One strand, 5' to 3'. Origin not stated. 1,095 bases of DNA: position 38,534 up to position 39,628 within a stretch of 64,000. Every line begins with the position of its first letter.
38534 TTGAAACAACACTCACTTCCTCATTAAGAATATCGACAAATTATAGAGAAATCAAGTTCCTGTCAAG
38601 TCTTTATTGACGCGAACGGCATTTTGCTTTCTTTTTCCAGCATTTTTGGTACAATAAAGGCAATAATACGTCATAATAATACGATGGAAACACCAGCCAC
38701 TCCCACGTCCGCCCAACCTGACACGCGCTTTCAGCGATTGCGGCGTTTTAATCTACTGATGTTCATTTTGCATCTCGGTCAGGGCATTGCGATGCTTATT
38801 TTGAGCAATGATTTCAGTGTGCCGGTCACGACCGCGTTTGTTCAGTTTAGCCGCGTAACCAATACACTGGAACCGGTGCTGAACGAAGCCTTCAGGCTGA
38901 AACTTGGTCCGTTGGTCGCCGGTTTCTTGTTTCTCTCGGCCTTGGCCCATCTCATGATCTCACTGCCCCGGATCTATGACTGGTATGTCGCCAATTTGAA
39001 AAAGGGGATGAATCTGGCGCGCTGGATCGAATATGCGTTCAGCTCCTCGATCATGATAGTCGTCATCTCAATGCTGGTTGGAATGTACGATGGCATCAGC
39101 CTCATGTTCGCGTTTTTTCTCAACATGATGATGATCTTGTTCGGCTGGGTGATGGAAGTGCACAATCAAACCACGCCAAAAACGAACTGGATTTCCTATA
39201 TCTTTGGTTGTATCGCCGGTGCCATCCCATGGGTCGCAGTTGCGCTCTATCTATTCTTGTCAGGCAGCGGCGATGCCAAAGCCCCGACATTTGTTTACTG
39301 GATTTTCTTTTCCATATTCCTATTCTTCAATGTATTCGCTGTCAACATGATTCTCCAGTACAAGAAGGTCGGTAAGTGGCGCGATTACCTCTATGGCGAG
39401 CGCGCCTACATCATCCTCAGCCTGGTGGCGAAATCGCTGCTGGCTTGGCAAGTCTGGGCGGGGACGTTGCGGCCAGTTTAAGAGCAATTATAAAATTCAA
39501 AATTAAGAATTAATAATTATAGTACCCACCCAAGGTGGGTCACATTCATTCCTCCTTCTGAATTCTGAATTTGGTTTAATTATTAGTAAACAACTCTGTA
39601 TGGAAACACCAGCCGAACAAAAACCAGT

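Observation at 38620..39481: Heliorhodopsin gene with conserved retinal-binding lysine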

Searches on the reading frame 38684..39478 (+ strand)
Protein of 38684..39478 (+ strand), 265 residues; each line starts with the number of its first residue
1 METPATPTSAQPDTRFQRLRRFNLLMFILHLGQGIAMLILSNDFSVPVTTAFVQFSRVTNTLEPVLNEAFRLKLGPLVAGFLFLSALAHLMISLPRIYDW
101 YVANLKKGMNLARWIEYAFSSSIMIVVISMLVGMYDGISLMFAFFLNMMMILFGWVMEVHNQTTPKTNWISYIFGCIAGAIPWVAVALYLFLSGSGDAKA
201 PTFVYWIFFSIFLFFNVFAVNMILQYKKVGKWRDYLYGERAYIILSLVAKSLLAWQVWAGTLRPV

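Call 3: search_protein_families(library=pfam, proteins=[window:38684-39478:+], max_evalue=0.01)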
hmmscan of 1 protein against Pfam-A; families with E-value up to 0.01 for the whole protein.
window:38684-39478:+ (265 aa): 1 family
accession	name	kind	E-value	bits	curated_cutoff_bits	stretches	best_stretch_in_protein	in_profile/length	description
PF18761.7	Heliorhodopsin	-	1.3e-97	326.3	26.7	1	19-262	1-242/242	Heliorhodopsin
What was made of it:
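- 38684..39481 (+): Heliorhodopsin coding sequence (265 aa plus TAA stop). Pfam PF18761 E 1.3e-97, full length (call 3).
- On Heliorhodopsin (Pfam PF18761 / NCBIfam NF038020): PF18761 E 1.3e-97, model positions 1-242 of 242 (call 3).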

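Call 4: search_solved_structures(query=window:38684-39478:+, show_alignments=2)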
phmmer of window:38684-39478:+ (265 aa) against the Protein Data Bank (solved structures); distinct sequences matched with E-value up to 0.001: 6.
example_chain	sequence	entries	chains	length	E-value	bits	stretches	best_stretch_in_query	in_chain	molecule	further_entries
6is6_A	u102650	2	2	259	8.8e-79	267.9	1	13-265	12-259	heliorhodopsin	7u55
7clj_A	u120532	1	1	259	2.1e-78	266.6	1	13-265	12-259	heliorhodopsin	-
9ljj_A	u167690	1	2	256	4.1e-62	213.2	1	15-264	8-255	Heliorhodopsin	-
6su3_X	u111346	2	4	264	4.6e-62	213.1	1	15-264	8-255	48C12 heliorhodopsin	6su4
6uh3_A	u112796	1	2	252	4.5e-61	209.8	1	16-262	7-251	Heliorhodopsin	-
9vfc_A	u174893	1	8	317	2.7e-37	131.9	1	21-264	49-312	heliorhodopsin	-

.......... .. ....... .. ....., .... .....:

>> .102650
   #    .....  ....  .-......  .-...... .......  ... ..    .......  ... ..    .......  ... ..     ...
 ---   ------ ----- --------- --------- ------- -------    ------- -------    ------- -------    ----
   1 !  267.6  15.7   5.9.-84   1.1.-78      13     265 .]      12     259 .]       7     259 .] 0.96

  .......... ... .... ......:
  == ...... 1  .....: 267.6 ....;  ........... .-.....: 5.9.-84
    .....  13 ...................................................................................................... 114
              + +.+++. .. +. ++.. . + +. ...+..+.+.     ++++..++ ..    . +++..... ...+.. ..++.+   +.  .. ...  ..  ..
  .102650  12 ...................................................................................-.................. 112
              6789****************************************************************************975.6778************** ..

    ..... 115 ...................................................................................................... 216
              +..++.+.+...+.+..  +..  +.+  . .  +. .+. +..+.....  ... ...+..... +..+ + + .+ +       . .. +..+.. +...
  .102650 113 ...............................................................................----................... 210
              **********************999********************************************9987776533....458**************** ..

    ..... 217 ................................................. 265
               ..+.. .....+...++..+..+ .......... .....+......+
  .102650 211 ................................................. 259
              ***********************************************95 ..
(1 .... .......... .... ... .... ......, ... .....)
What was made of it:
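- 38684..39481 (+): PDB TaHeR E 8.8e-79 (call 4).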

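Call 5: search_protein_families(library=ncbifam, proteins=[window:38684-39478:+], max_evalue=0.01)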
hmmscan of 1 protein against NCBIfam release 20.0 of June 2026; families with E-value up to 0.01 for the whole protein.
window:38684-39478:+ (265 aa): 1 family
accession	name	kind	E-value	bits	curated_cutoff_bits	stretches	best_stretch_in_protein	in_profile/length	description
NF038020.1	HeR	equivalog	4.3e-101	337.5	100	1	19-262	1-244/244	heliorhodopsin HeR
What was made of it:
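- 38684..39481 (+): NCBIfam HeR equivalog 337 bits (call 5).
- On Heliorhodopsin (Pfam PF18761 / NCBIfam NF038020): NF038020 equivalog 337.5 bits against a cut-off of 100 (call 5).
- Checked: The match is far beyond chance: Pfam PF18761 E 1.3e-97, covering model positions 1-242 of 242 (call 3); NCBIfam NF038020 scores 337.5 bits against a cut-off of 100 (call 5).
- Pfam and NCBIfam full-length hits (calls 3, 5).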

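Call 11: find_encoding_contigs(protein=window:38684-39478:+, flank=10000, max_places=6)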
Protein window:38684-39478:+ (265 aa): 2 contigs read that carry it; 1 place shown.
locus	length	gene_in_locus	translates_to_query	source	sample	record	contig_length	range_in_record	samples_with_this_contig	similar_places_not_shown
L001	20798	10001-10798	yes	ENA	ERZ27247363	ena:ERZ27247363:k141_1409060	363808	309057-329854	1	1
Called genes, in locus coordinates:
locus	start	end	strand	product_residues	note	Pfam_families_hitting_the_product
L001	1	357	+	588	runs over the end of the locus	PF03717:PBP_dimer, PF00905:Transpeptidase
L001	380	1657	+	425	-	PF08245:Mur_ligase_M, PF02875:Mur_ligase_C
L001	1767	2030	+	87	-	-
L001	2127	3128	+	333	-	PF00710:Asparaginase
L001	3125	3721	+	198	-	-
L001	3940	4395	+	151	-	PF00436:SSB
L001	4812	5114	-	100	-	-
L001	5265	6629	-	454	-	PF08308:PEGA (faint), PF26550:Tricorn_2nd (weak)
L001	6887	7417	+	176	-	PF03412:Peptidase_C39, PF09778:Guanylate_cyc_2 (faint), PF13529:Peptidase_C39_2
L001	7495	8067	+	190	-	PF01966:HD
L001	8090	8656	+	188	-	PF06414:Zeta_toxin (weak), PF13189:Cytidylate_kin2 (weak), PF13671:AAA_33, PF00004:AAA (weak), PF13238:AAA_18 (faint)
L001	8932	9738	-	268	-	-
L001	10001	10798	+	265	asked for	PF18761:Heliorhodopsin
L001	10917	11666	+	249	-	-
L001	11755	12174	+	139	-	-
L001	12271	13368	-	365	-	PF12679:ABC2_membrane_2 (weak), PF12698:ABC2_membrane_3, PF01061:ABC2_membrane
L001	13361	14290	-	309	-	PF00005:ABC_tran, PF13175:AAA_15 (faint), PF13732:DrrA1-3_C (faint), PF13304:AAA_21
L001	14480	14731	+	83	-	PF01176:eIF-1a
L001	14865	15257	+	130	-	PF00416:Ribosomal_S13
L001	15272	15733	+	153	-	PF00411:Ribosomal_S11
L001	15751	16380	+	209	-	PF00163:Ribosomal_S4, PF01479:S4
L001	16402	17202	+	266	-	PF01193:RNA_pol_L, PF01000:RNA_pol_A_bac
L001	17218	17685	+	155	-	PF01196:Ribosomal_L17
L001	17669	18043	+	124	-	PF00572:Ribosomal_L13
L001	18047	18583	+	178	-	PF00380:Ribosomal_S9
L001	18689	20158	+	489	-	PF01943:Polysacc_synt, PF13440:Polysacc_synt_3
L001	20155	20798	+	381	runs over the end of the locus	PF13439:Glyco_transf_4, PF13579:Glyco_trans_4_4, PF20706:GT4-conflict, PF00534:Glycos_transf_1, PF13692:Glyco_trans_1_4, PF13524:Glyco_trans_1_2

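Call 12: find_homologous_proteins(query=window:38684-39478:+)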
Query window:38684-39478:+ (265 aa): 7959 proteins with E <= 0.001 among 8000 candidates; the best 120 are listed.
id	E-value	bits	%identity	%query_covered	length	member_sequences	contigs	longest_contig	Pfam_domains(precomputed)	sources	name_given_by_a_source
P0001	6.7e-154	529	90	100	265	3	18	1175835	PF18761.8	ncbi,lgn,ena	-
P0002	2.1e-146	504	85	100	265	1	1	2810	PF18761.8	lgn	-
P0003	9.0e-131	453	89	86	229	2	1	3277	PF18761.8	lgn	-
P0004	1.3e-128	446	74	100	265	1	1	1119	PF18761.8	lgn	-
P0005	1.5e-128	446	78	98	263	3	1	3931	PF18761.8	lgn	-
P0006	4.5e-127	441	74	100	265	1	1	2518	PF18761.8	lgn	-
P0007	6.4e-127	441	75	100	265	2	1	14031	PF18761.8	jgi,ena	-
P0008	6.5e-127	440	74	98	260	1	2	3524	PF18761.8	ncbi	-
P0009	4.5e-125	434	72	100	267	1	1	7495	PF18761.8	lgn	-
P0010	4.3e-124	431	74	98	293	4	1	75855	PF18761.8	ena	-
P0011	9.5e-124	430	74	95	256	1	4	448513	PF18761.8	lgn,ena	-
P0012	9.9e-124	430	74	100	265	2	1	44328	PF18761.8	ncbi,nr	ncbi:MAG: heliorhodopsin HeR [Patescibacteria group bacterium]|nr:heliorhodopsin HeR [Patescibacteri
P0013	1.2e-123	430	75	100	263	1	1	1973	PF18761.8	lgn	-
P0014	1.5e-123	429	75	96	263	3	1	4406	PF18761.8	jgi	jgi:hypothetical protein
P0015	2.2e-123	429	75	98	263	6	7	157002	PF18761.8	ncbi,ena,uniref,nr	ncbi:MAG: hypothetical protein A2898_02000 [Candidatus Kerfeldbacteria bacterium RIFCSPLOWO2_01_FULL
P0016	2.3e-123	429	72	98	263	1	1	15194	PF18761.8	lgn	-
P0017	8.7e-123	427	73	97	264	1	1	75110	PF18761.8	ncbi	-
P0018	1.2e-122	427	73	98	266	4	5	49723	PF18761.8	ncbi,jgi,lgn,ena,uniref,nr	ncbi:MAG: hypothetical protein COY66_06870 [Candidatus Kerfeldbacteria bacterium CG_4_10_14_0_8_um_f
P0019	1.3e-122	426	73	100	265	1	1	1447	PF18761.8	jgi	jgi:hypothetical protein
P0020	1.6e-122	426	72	100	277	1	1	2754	PF18761.8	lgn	-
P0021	2.0e-122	426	73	100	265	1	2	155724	PF18761.8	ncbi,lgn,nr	ncbi:MAG: heliorhodopsin HeR [Patescibacteria group bacterium]|nr:heliorhodopsin HeR [Patescibacteri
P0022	2.9e-122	425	73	95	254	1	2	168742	PF18761.8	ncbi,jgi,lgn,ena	ncbi:MAG: heliorhodopsin HeR [Patescibacteria group bacterium]|jgi:hypothetical protein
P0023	3.9e-122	425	74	98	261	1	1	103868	PF18761.8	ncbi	ncbi:MAG: heliorhodopsin HeR [Patescibacteria group bacterium]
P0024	6.2e-122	424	71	100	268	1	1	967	PF18761.8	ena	-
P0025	6.2e-122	424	75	96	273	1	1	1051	PF18761.8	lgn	-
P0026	6.8e-122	424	75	97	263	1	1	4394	PF18761.8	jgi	jgi:hypothetical protein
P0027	7.0e-122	424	73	97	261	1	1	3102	PF18761.8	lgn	-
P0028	9.5e-122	424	73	96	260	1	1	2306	PF18761.8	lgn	-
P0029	1.1e-121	423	71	100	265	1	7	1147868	PF18761.8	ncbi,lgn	ncbi:MAG: heliorhodopsin HeR [Patescibacteria group bacterium]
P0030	1.1e-121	423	71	100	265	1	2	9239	PF18761.8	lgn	-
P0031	1.4e-121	423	74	95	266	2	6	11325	PF18761.8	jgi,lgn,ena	-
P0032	1.5e-121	423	73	98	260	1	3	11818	PF18761.8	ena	-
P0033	1.9e-121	423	75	96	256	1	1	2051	PF18761.8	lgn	-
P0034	2.9e-121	422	73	100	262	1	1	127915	PF18761.8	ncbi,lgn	-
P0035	1.3e-120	420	71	100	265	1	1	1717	PF18761.8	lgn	-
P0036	2.2e-120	419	74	98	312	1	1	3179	PF18761.8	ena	-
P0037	2.4e-120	419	71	99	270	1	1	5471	PF18761.8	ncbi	ncbi:MAG: heliorhodopsin HeR [Patescibacteria group bacterium]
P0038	5.4e-120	418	72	98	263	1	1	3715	PF18761.8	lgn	-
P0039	1.0e-119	417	70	100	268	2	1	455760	PF18761.8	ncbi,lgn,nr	ncbi:MAG: heliorhodopsin HeR [Patescibacteria group bacterium]|nr:heliorhodopsin HeR [Patescibacteri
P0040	1.8e-119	416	74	95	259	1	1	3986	PF18761.8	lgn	-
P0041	1.8e-119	416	72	97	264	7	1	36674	PF18761.8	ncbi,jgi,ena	ncbi:MAG: heliorhodopsin HeR [Patescibacteria group bacterium]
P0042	2.0e-119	416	71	96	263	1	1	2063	PF18761.8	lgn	-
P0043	2.5e-119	416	72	96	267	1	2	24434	PF18761.8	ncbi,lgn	-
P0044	2.8e-119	415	72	98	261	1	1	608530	PF18761.8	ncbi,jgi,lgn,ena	ncbi:MAG: heliorhodopsin HeR [Patescibacteria group bacterium]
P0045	3.6e-119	415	74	95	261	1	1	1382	PF18761.8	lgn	-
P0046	3.9e-119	415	71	98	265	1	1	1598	PF18761.8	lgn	-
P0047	6.1e-119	414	71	98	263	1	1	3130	PF18761.8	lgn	-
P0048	7.7e-119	414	73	96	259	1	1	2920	PF18761.8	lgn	-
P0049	8.3e-119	414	72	95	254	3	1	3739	PF18761.8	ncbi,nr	ncbi:heliorhodopsin HeR [Patescibacteria group bacterium]|nr:heliorhodopsin HeR [Patescibacteria gro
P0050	8.4e-119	414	71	100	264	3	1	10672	PF18761.8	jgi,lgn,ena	-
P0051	1.1e-118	413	71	100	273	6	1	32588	PF18761.8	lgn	-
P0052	1.7e-118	413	71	97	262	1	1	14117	PF18761.8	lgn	-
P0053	2.5e-118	412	73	96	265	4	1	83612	PF18761.8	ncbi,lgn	-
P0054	2.6e-118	412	73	95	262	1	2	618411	PF18761.8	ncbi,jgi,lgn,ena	ncbi:MAG: heliorhodopsin HeR [Patescibacteria group bacterium]|jgi:hypothetical protein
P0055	2.7e-118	412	74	95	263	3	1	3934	PF18761.8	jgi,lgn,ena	-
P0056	3.7e-118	412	71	99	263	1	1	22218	PF18761.8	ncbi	-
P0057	4.2e-118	412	72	95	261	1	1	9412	PF18761.8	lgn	-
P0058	5.7e-118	411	68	100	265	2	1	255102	PF18761.8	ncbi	ncbi:MAG: heliorhodopsin HeR [bacterium]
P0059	6.4e-118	411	71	97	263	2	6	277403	PF18761.8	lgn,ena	-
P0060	7.6e-118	411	68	98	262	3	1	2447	PF18761.8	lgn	-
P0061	1.2e-117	410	76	91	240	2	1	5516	PF18761.8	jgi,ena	-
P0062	1.2e-117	410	72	98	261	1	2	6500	PF18761.8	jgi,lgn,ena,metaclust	metaclust:\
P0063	1.4e-117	410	70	98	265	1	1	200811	PF18761.8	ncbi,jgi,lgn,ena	ncbi:MAG: heliorhodopsin HeR [Patescibacteria group bacterium]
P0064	2.1e-117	409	71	98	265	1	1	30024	PF18761.8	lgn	-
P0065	2.2e-117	409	73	95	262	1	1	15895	PF18761.8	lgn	-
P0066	3.0e-117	409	69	97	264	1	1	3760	PF18761.8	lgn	-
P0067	4.4e-117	408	70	95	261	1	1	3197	PF18761.8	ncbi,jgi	-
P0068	5.7e-117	408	68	99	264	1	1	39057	PF18761.8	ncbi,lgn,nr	ncbi:MAG: heliorhodopsin HeR [bacterium]|nr:heliorhodopsin HeR [bacterium]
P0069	6.1e-117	408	70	98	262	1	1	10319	PF18761.8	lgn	-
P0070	7.6e-117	407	72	96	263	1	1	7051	PF18761.8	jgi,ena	-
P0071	8.2e-117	407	69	100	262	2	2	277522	PF18761.8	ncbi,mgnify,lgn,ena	ncbi:MAG: heliorhodopsin HeR [Patescibacteria group bacterium]|mgnify:CR=1 FL=1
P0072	8.2e-117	407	68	98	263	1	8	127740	PF18761.8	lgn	-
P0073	1.2e-116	407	70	96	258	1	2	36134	PF18761.8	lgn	-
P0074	1.3e-116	407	69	100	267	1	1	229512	PF18761.8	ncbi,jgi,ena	ncbi:MAG: heliorhodopsin HeR [Patescibacteria group bacterium]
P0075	1.5e-116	406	69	100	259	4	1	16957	PF18761.8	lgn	-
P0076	3.1e-116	405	70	99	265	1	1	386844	PF18761.8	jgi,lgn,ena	-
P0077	3.2e-116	405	71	96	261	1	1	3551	PF18761.8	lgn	-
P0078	3.7e-116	405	68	98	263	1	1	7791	PF18761.8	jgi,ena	-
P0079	5.3e-116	405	70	98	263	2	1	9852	PF18761.8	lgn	-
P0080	5.4e-116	405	71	100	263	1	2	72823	PF18761.8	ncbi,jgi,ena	ncbi:MAG: heliorhodopsin HeR [Patescibacteria group bacterium]|jgi:hypothetical protein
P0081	6.0e-116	405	71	97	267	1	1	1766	PF18761.8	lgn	-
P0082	7.6e-116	404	74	95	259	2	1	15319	PF18761.8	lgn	-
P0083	7.8e-116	404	69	100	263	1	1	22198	PF18761.8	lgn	-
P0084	1.0e-115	404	70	95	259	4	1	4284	PF18761.8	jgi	-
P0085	1.0e-115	404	69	100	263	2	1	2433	PF18761.8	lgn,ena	-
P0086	1.2e-115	404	71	97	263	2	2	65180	PF18761.8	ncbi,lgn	ncbi:MAG: heliorhodopsin HeR [bacterium]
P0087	1.5e-115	403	71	95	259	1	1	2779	PF18761.8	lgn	-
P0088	1.7e-115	403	68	95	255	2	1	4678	PF18761.8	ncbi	-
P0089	2.3e-115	403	69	98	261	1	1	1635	PF18761.8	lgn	-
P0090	2.7e-115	402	66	100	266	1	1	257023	PF18761.8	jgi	jgi:hypothetical protein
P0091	3.1e-115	402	69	96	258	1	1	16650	PF18761.8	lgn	-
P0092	3.3e-115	402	71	100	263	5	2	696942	PF18761.8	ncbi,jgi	ncbi:MAG: heliorhodopsin HeR [Patescibacteria group bacterium]|jgi:hypothetical protein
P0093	4.1e-115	402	67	98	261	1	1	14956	PF18761.8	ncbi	ncbi:heliorhodopsin HeR [Patescibacteria group bacterium]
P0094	5.4e-115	401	70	97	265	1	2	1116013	PF18761.8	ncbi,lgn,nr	ncbi:MAG: heliorhodopsin HeR [Candidatus Kerfeldbacteria bacterium]|nr:heliorhodopsin HeR [Candidatu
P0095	6.8e-115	401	71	94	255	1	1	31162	PF18761.8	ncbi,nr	ncbi:MAG: heliorhodopsin HeR [Candidatus Kerfeldbacteria bacterium]|nr:heliorhodopsin HeR [Candidatu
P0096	2.3e-114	399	69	100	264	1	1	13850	PF18761.8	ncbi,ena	-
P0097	2.5e-114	399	70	95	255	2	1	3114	PF18761.8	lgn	-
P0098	3.0e-114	399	69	98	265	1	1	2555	PF18761.8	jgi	-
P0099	4.7e-114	398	75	91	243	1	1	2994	PF18761.8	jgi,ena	-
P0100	5.7e-114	398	71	94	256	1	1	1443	PF18761.8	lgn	-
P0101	7.0e-114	398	72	94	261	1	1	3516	PF18761.8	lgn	-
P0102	7.1e-114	398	69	96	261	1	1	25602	PF18761.8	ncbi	ncbi:MAG: heliorhodopsin HeR [bacterium]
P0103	9.9e-114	397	70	95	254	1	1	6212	PF18761.8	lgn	-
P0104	1.1e-113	397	68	98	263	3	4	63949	PF18761.8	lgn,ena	-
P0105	1.2e-113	397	69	100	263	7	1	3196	PF18761.8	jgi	-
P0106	1.3e-113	397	69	100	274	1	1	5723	PF18761.8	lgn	-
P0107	1.3e-113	397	70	95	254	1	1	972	PF18761.8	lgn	-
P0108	1.3e-113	397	69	99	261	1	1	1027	PF18761.8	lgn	-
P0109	1.5e-113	397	72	95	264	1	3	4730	PF18761.8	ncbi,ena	-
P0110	1.6e-113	397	70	97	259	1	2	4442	PF18761.8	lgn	-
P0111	1.8e-113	396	71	97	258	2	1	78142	PF18761.8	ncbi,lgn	-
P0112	2.2e-113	396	68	96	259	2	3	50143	PF18761.8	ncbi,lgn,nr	ncbi:heliorhodopsin HeR [Patescibacteria group bacterium]|nr:heliorhodopsin HeR [Patescibacteria gro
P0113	2.5e-113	396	72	95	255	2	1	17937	PF18761.8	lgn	-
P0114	2.8e-113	396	69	95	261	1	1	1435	PF18761.8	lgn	-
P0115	3.5e-113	395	68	95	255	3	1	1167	PF18761.8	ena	-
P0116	5.2e-113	395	68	95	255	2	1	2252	PF18761.8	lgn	-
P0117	5.7e-113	395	69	98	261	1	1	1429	PF18761.8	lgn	-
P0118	6.6e-113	395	67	97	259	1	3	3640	PF18761.8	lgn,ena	-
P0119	6.6e-113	395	69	96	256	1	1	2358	PF18761.8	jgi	jgi:hypothetical protein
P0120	7.2e-113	394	69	95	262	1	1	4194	PF18761.8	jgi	jgi:hypothetical protein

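Call 15: find_related_loci(query=A1, collection=genome_contigs, flank=10000)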
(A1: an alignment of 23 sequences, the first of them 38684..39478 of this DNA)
Query A1 (265 aa) in genome_contigs; peptide patterns used: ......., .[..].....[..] (x = any residue, [..] = any of these).
550 stretches matched a pattern; 427 encode a relative of the query (tblastn E <= 1e-3); the best 80 are kept; 80 distinct loci.
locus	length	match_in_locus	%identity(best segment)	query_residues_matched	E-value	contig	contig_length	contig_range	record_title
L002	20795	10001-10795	90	1-265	2e-160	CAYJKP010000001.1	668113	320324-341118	MAG TPA_asm: uncultured Gammaproteobacteria bacterium isolate ERP124720_co1_115 genome assembly, contig: NODE_11_length_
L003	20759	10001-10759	73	13-265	1e-128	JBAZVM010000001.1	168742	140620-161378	MAG: Patescibacteria group bacterium isolate SO_2017_GW1_252 NODE_684_length_168742_cov_2.267005_OW334_2017, whole genom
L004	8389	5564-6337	74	8-265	2e-128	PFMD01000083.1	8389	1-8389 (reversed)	MAG: Candidatus Kerfeldbacteria bacterium CG_4_10_14_0_8_um_filter_42_10 CG_4_10_14_0.8_um_filter_scaffold_5793_c, whole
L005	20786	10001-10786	73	1-265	6e-128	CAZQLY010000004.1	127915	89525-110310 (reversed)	MAG TPA_asm: uncultured Gammaproteobacteria bacterium isolate SRP141376_co4_153 genome assembly, contig: NODE_160_length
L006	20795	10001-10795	73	1-265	1e-127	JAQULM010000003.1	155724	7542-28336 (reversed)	MAG: Patescibacteria group bacterium isolate STD1_130 NODE_175_length_155724_cov_7.035425_Sandtown_D1, whole genome shot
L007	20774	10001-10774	74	7-265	1e-127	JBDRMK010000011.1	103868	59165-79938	MAG: Patescibacteria group bacterium isolate MEGAHIT-group-1.828 k141_8147959, whole genome shotgun sequence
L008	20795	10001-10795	71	1-265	3e-127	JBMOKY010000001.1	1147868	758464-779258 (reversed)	MAG: Patescibacteria group bacterium isolate Betzabe_MAG010 MAG010_1, whole genome shotgun sequence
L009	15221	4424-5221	72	1-265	2e-127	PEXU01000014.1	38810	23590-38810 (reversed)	MAG: Candidatus Kerfeldbacteria bacterium CG08_land_8_20_14_0_20_40_16 CG08_land_8_20_14_0.20_scaffold_216_c, whole geno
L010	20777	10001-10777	72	6-265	5e-126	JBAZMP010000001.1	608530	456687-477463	MAG: Patescibacteria group bacterium isolate SO_2017_LW4_46 scaffold_9_c1_LW137-91_2017, whole genome shotgun sequence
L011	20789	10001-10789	72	6-265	5e-126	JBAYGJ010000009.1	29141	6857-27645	MAG: Patescibacteria group bacterium isolate SO_2016_GW1_122 scaffold02860_OW334_2016, whole genome shotgun sequence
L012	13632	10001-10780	72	6-265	5e-126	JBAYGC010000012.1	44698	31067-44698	MAG: Patescibacteria group bacterium isolate SO_2016_GW1_116 scaffold01581_OW334_2016, whole genome shotgun sequence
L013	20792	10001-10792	71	1-265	3e-125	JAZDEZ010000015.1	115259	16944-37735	MAG: Patescibacteria group bacterium isolate MEGAHIT-group-0.176 k141_19808306, whole genome shotgun sequence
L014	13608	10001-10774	72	8-265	4e-125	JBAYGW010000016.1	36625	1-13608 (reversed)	MAG: Patescibacteria group bacterium isolate SO_2016_GW1_134 scaffold02105_OW334_2016, whole genome shotgun sequence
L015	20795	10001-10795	68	1-265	2e-124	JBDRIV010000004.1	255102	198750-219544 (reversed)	MAG: bacterium isolate MEGAHIT-group-1.60 k141_1457181, whole genome shotgun sequence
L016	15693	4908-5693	71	4-265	8e-124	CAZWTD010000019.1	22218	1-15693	MAG TPA_asm: uncultured Gammaproteobacteria bacterium isolate binchicken_co115_111 genome assembly, contig: NODE_3818_le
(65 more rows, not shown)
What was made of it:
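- Host: 80 related loci are almost all Patescibacteria MAGs (call 15). Close relatives come from MAGs whose record titles suggest groundwater or aquifer sites: NC_groundwater, and labels containing GW or RIFCS (calls 12, 15). Other relatives come from lakes and marine biofilms (call 15).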
